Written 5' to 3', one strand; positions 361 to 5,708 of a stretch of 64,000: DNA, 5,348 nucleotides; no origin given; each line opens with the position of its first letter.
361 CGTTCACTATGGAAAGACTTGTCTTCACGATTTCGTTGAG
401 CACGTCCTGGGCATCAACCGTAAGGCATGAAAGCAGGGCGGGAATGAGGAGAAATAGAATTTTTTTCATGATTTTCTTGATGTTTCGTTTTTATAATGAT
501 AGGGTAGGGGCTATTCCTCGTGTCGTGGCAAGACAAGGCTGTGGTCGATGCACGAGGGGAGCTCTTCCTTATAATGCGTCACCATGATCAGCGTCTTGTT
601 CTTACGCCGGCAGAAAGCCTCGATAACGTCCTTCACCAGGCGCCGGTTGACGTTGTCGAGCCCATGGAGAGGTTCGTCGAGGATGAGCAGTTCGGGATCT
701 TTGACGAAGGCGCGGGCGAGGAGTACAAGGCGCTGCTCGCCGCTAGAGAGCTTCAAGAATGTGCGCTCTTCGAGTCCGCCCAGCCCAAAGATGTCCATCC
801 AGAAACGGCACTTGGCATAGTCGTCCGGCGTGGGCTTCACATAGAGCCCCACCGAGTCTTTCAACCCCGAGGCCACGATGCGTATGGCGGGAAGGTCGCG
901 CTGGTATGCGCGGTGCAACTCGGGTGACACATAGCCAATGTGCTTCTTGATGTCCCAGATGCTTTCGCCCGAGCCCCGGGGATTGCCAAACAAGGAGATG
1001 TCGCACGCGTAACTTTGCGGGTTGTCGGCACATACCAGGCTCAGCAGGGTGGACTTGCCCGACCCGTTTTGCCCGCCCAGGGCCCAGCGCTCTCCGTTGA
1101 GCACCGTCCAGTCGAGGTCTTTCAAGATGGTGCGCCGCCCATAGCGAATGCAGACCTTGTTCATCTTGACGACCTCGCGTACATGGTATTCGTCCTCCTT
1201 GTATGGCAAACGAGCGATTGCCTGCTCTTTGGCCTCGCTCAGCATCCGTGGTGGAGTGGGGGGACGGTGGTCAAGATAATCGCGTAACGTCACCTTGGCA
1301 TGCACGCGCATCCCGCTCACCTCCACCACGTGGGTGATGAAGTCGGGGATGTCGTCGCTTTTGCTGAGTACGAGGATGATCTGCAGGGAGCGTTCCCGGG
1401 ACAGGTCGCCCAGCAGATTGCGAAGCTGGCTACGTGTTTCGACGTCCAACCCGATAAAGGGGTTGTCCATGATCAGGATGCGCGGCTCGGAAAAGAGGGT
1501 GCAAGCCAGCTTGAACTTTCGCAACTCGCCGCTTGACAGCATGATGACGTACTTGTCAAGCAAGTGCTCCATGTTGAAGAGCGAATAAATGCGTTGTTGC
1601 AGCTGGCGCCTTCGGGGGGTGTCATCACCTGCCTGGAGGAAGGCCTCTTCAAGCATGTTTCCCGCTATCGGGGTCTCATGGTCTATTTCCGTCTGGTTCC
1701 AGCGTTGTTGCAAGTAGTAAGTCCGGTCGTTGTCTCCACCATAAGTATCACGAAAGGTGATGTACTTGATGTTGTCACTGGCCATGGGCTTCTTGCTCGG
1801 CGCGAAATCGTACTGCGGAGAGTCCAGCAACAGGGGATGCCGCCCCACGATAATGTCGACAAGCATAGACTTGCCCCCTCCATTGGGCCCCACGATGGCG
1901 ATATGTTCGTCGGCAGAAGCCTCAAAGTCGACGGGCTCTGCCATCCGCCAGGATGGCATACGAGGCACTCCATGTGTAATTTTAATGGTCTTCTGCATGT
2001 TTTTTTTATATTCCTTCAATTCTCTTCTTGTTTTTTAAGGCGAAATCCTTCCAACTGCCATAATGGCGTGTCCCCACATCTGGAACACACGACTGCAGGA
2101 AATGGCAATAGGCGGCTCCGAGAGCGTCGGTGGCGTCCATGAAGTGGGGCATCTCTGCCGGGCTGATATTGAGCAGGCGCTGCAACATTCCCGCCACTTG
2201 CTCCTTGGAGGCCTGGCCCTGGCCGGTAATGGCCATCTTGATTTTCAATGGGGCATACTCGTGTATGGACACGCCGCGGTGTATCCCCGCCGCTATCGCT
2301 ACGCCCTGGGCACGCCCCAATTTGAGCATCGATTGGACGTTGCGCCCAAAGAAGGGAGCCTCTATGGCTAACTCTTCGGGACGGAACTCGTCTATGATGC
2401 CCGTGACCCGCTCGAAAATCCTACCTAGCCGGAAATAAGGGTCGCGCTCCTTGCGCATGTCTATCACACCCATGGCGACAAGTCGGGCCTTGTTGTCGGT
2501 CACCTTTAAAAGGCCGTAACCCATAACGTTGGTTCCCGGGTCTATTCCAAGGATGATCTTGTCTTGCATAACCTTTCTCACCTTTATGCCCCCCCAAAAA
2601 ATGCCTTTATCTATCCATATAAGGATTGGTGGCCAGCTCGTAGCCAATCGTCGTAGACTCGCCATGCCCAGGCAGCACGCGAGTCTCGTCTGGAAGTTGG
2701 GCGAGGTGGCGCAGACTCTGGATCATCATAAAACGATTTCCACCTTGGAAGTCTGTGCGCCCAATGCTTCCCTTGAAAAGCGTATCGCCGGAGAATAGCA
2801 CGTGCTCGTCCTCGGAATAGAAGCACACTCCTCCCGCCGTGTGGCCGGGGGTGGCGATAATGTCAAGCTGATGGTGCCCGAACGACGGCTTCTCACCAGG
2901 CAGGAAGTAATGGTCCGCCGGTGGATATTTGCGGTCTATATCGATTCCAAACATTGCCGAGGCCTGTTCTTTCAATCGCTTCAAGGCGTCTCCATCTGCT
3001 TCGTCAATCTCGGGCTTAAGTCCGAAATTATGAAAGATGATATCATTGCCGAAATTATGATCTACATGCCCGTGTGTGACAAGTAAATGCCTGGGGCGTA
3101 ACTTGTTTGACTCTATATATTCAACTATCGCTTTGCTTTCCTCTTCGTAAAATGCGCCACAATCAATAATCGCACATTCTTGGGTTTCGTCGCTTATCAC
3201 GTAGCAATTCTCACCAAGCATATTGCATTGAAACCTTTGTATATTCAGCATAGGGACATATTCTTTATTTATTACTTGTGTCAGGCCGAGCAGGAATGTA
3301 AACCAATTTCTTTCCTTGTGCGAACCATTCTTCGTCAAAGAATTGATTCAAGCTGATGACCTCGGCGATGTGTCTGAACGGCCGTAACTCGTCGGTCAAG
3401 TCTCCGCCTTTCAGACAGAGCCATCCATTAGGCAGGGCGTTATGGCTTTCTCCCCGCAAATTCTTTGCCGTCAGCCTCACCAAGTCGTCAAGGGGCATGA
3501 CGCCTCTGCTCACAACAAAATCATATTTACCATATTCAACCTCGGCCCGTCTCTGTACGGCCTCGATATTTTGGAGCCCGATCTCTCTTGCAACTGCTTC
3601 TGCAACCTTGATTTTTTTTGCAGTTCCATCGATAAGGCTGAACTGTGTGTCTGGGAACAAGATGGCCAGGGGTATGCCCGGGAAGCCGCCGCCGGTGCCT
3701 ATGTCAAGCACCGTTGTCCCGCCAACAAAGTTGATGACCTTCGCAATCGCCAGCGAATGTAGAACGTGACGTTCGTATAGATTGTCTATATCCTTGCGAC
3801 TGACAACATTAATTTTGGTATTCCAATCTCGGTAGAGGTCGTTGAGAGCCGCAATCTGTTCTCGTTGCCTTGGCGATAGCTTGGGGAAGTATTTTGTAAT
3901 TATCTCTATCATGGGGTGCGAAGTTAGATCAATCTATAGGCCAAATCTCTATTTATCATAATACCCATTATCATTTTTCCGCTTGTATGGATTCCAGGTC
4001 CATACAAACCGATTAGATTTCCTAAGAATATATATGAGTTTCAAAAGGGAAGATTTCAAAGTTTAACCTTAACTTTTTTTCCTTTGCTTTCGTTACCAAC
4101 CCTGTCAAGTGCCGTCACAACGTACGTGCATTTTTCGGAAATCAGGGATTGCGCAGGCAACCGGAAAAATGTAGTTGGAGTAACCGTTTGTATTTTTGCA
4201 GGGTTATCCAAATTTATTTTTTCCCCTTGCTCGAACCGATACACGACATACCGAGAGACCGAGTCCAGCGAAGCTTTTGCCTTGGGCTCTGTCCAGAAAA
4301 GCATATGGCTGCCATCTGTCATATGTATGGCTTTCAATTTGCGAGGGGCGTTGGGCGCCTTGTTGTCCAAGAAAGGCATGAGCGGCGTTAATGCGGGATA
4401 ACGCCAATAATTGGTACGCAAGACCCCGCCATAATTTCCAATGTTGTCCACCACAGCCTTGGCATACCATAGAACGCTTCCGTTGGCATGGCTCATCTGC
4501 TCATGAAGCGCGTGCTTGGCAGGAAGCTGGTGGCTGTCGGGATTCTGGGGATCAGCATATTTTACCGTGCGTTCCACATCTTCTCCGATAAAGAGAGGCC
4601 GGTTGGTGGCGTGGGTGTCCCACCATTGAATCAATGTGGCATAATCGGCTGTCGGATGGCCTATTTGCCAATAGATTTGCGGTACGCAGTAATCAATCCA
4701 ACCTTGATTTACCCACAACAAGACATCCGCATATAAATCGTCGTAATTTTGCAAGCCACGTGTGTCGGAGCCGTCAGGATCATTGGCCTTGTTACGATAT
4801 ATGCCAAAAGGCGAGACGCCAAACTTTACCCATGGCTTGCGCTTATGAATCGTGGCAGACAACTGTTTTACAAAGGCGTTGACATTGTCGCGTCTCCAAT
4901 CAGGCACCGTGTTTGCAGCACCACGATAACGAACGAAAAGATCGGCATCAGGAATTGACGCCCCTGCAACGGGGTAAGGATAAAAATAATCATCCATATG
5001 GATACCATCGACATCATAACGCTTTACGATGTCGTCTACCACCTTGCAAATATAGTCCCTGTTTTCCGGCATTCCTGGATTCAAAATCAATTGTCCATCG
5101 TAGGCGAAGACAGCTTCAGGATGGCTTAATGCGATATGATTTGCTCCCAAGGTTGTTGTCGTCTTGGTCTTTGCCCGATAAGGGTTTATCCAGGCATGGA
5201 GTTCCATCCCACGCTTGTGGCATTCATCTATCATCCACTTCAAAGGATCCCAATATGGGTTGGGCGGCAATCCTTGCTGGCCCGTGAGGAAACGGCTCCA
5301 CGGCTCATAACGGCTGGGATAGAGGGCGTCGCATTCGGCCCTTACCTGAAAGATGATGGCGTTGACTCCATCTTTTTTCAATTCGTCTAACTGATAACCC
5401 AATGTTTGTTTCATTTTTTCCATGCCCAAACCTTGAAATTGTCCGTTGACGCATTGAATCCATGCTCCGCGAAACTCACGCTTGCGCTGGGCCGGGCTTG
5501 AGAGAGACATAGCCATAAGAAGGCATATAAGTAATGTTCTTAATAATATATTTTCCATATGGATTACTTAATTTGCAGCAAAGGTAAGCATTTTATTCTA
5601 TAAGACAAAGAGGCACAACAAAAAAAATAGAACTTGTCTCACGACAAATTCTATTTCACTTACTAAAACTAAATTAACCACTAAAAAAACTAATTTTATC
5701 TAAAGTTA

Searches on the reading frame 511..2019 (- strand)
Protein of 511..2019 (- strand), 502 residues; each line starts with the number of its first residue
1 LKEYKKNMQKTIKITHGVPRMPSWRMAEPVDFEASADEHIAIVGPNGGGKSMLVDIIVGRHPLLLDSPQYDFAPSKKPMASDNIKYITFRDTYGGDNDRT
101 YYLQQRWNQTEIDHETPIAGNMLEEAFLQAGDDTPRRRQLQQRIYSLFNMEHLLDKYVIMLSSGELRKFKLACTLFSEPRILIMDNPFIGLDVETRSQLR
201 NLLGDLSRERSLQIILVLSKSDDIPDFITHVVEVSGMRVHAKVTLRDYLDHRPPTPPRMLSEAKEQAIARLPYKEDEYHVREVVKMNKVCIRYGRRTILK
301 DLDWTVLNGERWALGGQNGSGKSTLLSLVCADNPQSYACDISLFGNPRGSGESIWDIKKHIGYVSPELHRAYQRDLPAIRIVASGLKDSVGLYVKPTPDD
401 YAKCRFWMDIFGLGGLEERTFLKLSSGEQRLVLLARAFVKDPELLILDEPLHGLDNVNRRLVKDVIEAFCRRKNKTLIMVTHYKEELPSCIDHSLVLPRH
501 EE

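Call 30: search_protein_families(library=pfam, proteins=[window:511-2019:-], max_evalue=0.00001)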
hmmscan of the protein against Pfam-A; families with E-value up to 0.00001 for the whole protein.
window:511-2019:- (502 aa): 5 families
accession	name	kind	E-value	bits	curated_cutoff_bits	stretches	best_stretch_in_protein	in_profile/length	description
PF00005.33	ABC_tran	-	1e-37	130.3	25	2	299-451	1-136/137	ABC transporter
PF13304.12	AAA_21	-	2.8e-17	64.2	27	0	148-216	227-295/304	AAA domain, putative AbiEii toxin, Type IV TA system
PF02463.25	SMC_N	-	3e-09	37.1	40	0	37-57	24-44/220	RecF/RecN/SMC N terminal domain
PF13555.12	AAA_29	-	1.3e-07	31.7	27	0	24-56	9-41/61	P-loop containing region of AAA domain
PF13476.12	AAA_23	-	5.8e-06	27.5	27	0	38-57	20-39/201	AAA domain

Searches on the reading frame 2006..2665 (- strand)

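Call 30: search_protein_families(library=pfam, proteins=[window:2006-2665:-], max_evalue=0.00001)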
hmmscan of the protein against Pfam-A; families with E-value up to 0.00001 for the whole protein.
window:2006-2665:- (219 aa): 1 family
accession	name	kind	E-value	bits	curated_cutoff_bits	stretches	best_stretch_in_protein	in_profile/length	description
PF02075.23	RuvC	-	7.2e-41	140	22.2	1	38-188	1-148/148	Crossover junction endodeoxyribonuclease RuvC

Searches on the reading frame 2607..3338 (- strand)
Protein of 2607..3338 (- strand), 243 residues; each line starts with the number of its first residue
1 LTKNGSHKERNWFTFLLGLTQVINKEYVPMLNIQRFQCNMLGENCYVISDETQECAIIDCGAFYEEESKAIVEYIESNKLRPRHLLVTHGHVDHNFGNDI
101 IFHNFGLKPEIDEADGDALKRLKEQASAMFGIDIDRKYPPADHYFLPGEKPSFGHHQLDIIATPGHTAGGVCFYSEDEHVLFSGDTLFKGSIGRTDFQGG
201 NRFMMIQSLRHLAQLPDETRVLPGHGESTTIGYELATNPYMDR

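Call 30: search_protein_families(library=pfam, proteins=[window:2607-3338:-], max_evalue=0.00001)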
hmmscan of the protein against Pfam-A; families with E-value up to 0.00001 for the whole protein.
window:2607-3338:- (243 aa): 1 family
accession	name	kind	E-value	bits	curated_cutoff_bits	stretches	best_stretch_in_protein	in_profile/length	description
PF00753.33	Lactamase_B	-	1.4e-30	107.2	22.7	1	42-225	5-196/196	Metallo-beta-lactamase superfamily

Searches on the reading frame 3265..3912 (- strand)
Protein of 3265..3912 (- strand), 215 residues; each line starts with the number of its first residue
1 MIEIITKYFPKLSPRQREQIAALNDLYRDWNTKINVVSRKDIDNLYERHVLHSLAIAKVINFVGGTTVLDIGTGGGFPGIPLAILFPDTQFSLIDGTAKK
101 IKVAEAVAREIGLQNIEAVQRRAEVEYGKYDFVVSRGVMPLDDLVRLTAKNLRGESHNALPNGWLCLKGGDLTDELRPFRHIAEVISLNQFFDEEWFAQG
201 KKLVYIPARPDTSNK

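Call 30: search_protein_families(library=pfam, proteins=[window:3265-3912:-], max_evalue=0.00001)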
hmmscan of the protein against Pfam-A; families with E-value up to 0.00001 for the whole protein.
window:3265-3912:- (215 aa): 2 families
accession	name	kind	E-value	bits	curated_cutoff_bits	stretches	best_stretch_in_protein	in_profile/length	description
PF02527.21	GidB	-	6.1e-36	123.9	27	1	17-181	2-161/184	rRNA small subunit methyltransferase G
PF13847.12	Methyltransf_31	-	7.8e-11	42.3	27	1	64-180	3-120/145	Methyltransferase domain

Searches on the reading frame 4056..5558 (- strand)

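Call 30: search_protein_families(library=pfam, proteins=[window:4056-5558:-], max_evalue=0.00001)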
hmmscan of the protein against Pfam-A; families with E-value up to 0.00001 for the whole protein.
window:4056-5558:- (500 aa): 1 family
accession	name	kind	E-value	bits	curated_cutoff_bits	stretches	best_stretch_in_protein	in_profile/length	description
PF02638.21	GHL10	-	1.6e-67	228.2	27.9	1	28-324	1-292/311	Glycosyl hydrolase-like 10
